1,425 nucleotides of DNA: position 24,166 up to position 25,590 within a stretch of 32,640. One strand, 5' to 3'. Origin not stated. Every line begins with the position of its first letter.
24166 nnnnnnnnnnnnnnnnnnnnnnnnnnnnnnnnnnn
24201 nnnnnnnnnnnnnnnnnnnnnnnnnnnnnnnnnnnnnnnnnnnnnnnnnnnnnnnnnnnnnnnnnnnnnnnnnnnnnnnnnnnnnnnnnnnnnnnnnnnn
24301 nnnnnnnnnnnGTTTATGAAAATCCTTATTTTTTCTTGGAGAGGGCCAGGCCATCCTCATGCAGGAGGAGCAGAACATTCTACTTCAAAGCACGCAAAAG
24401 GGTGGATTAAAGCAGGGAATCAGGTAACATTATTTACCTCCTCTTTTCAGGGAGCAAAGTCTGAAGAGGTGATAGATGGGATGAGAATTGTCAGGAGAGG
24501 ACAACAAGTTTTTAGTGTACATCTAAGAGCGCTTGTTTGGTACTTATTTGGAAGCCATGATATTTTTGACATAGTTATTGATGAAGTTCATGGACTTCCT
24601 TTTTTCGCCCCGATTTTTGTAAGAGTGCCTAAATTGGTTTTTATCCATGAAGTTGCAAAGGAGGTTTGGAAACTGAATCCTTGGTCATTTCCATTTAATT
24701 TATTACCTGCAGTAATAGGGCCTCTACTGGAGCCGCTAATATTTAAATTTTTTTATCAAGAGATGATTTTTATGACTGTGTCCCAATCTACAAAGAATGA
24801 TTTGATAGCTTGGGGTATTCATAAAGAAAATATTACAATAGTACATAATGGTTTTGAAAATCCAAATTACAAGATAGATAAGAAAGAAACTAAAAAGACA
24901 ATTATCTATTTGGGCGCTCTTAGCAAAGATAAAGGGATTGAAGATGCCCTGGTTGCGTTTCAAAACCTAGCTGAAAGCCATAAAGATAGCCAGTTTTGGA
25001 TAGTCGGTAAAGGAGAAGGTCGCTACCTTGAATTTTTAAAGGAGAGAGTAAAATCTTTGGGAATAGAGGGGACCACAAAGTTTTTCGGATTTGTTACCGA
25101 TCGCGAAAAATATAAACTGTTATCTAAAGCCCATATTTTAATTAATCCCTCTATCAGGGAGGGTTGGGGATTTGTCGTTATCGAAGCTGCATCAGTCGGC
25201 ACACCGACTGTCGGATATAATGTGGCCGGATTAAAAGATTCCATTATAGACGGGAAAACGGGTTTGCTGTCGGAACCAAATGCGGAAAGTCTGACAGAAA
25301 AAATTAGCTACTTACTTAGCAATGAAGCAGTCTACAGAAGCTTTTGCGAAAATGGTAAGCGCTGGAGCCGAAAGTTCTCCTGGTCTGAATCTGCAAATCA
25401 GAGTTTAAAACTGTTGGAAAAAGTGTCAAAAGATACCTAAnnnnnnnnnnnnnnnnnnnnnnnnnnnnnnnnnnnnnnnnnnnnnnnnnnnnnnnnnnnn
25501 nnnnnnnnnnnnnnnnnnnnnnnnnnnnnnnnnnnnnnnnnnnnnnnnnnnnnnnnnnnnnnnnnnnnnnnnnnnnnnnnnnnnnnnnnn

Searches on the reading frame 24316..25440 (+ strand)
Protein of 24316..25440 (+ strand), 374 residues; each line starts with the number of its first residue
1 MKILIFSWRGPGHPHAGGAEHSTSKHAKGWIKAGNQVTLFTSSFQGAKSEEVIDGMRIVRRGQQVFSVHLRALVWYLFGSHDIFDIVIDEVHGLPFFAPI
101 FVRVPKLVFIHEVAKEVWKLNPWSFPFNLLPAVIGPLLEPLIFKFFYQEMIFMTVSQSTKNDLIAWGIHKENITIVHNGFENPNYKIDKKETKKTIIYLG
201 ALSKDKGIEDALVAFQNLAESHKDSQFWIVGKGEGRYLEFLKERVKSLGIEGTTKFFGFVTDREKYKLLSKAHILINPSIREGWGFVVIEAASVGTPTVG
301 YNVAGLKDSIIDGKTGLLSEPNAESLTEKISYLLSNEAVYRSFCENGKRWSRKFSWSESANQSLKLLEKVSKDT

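Call 7: search_protein_families(library=pfam, proteins=[window:24316-25440:+], max_evalue=0.01)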
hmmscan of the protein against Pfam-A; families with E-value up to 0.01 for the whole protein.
window:24316-25440:+ (374 aa): 6 families
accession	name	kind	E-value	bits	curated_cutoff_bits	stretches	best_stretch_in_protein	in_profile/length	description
PF00534.26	Glycos_transf_1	-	3.4e-38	131.3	26.4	1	186-350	8-172/172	Glycosyl transferases group 1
PF13692.12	Glyco_trans_1_4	-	2e-28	99.9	27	1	194-336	2-142/142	Glycosyl transferases group 1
PF13439.12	Glyco_transf_4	-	1.7e-10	41.6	28.5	1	17-180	2-166/170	Glycosyltransferase Family 4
PF20706.3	GT4-conflict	-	2.8e-09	36.9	26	1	176-310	177-320/385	Family 4 Glycosyltransferase in conflict systems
PF13524.12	Glyco_trans_1_2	-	4.4e-06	27.1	25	1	223-362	13-141/144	Glycosyl transferase-like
PF13579.12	Glyco_trans_4_4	-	0.0019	19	29.7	1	17-179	1-158/158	Glycosyl transferase 4-like domain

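Call 42: search_protein_families(library=ncbifam, proteins=[window:24316-25440:+], max_evalue=0.00001)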
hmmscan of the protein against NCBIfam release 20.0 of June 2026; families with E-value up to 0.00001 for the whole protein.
window:24316-25440:+ (374 aa): 32 families (the best 25 are shown)
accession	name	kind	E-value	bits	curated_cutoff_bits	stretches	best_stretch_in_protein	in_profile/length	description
NF046085.1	XrtY_assoc_Gly1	equivalog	1.4e-25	90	400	1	139-370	151-384/387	XrtY-associated glycosyltransferase XYAG1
NF041010.1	glycosy_Agl16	equivalog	1.4e-25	89.9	575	1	152-368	137-349/352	glycosylation protein Agl16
NF041876.1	EPS_EpsE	equivalog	3e-22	79.4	400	1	184-361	205-387/389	exopolysaccharide biosynthesis GT4 family glycosyltransferase EpsE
NF038295.1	EPS_HpsP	equivalog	3.6e-20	72.3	550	1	158-369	175-386/388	hormogonium polysaccharide biosynthesis glycosyltransferase HpsP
TIGR04157.1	glyco_rSAM_CFB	subfamily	5.8e-19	68.3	400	1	155-354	176-393/406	TIGR04157 family glycosyltransferase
TIGR03449.1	mycothiol_MshA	equivalog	1.9e-18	66.5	462.5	1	191-369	218-402/406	D-inositol-3-phosphate glycosyltransferase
NF047880.1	glyco_SdgA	exception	2e-18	66.3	800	1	147-355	269-475/488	serine-aspartate repeat adhesin O-glycosyltransferase SdgA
TIGR02149.1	glgA_Coryne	subfamily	3.2e-18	66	302.4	1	153-370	149-390/391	glycogen synthase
TIGR03999.1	thiol_BshA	equivalog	2.1e-17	63.1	273.7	1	184-369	180-372/375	N-acetyl-alpha-D-glucosaminyl L-malate synthase BshA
NF050056.1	ProtGlycPglH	equivalog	1.2e-15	57.5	600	1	176-370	162-353/354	GalNAc-alpha-(1->4)-GalNAc-alpha-(1->3)-diNAcBac-PP-undecaprenol alpha-1,4-N-acetyl-D-galactosaminyltransferase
NF007396.0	PRK09922.1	equivalog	2e-15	56.5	385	1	153-340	140-330/361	lipopolysaccharide 1,6-galactosyltransferase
TIGR03088.1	stp2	hypoth_equivalog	6.5e-15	55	409.05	1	159-369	160-372/374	TIGR03088 family PEP-CTERM/XrtA system glycosyltransferase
TIGR04047.1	MSMEG_0565_glyc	hypoth_equivalog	9.1e-15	54.6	259.85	1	192-366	192-370/373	MSMEG_0565 family glycosyltransferase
TIGR04063.1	stp3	hypoth_equivalog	1.6e-13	50.3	442.05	1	153-362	162-387/397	TIGR04063 family PEP-CTERM/XrtA system glycosyltransferase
NF038229.1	Glyco4_Geo_Pelo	equivalog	4.6e-13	48.9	400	1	175-370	137-336/338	GPMC system family 4 glycosyltransferase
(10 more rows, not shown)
